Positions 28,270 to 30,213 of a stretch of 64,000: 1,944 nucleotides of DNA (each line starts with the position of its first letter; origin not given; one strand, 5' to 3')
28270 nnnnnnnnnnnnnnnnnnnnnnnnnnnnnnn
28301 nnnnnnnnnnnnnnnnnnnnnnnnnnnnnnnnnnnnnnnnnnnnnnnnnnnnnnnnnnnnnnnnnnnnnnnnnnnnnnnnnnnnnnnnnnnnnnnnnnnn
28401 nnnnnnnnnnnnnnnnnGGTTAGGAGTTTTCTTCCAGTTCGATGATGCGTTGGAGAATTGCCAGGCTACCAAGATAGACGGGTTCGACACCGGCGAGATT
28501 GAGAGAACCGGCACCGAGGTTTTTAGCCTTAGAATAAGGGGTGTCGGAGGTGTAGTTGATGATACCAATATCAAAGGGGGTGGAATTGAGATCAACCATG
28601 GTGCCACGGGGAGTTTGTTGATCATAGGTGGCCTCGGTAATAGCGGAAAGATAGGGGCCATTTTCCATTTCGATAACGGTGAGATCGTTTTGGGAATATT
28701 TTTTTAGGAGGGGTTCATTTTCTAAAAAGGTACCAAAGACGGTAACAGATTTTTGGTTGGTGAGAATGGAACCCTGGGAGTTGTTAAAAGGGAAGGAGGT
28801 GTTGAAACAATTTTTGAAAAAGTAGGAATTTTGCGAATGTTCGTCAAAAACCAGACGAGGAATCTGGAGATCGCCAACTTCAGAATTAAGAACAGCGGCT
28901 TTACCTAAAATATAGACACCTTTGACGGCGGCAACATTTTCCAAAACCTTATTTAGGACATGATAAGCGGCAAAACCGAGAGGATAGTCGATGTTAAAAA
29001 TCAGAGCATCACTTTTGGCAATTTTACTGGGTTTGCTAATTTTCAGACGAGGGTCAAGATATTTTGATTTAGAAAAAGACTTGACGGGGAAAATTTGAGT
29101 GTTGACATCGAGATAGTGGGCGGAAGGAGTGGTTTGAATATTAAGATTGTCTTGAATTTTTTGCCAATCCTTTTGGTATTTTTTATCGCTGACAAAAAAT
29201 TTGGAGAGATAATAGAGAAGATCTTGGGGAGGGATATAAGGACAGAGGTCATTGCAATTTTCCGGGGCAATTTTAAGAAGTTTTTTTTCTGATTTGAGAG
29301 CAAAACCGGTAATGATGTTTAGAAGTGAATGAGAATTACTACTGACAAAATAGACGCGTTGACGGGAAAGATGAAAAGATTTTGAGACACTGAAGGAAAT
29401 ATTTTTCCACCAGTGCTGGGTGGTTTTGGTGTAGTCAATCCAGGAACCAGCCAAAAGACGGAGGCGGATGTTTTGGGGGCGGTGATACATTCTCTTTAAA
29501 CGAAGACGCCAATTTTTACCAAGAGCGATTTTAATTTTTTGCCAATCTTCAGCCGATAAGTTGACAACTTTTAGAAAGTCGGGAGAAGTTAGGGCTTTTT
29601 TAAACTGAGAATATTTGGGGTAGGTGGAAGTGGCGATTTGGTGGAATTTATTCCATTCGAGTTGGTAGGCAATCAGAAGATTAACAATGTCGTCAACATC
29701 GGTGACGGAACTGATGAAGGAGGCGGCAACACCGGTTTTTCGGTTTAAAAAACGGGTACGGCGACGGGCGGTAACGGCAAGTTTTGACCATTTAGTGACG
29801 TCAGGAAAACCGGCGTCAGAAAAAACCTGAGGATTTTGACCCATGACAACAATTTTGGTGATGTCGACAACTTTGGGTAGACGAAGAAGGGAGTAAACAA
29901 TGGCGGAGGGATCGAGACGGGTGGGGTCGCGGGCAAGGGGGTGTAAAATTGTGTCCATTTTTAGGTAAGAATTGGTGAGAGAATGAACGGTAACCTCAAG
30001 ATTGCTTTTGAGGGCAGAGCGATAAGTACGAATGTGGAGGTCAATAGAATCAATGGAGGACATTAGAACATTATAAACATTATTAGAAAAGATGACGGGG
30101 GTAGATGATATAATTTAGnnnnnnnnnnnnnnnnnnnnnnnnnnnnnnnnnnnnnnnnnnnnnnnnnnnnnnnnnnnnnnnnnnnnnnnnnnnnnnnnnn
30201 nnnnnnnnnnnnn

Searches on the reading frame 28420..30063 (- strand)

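Call 71: search_protein_families(library=pfam, proteins=[window:28420-30063:-], max_evalue=0.00001)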
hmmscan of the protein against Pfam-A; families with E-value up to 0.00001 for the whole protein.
window:28420-30063:- (547 aa): 1 family
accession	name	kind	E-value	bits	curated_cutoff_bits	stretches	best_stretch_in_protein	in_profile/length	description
PF21850.2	DUF6909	-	1.5e-151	505.9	27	1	26-542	1-535/535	Family of unknown function (DUF6909)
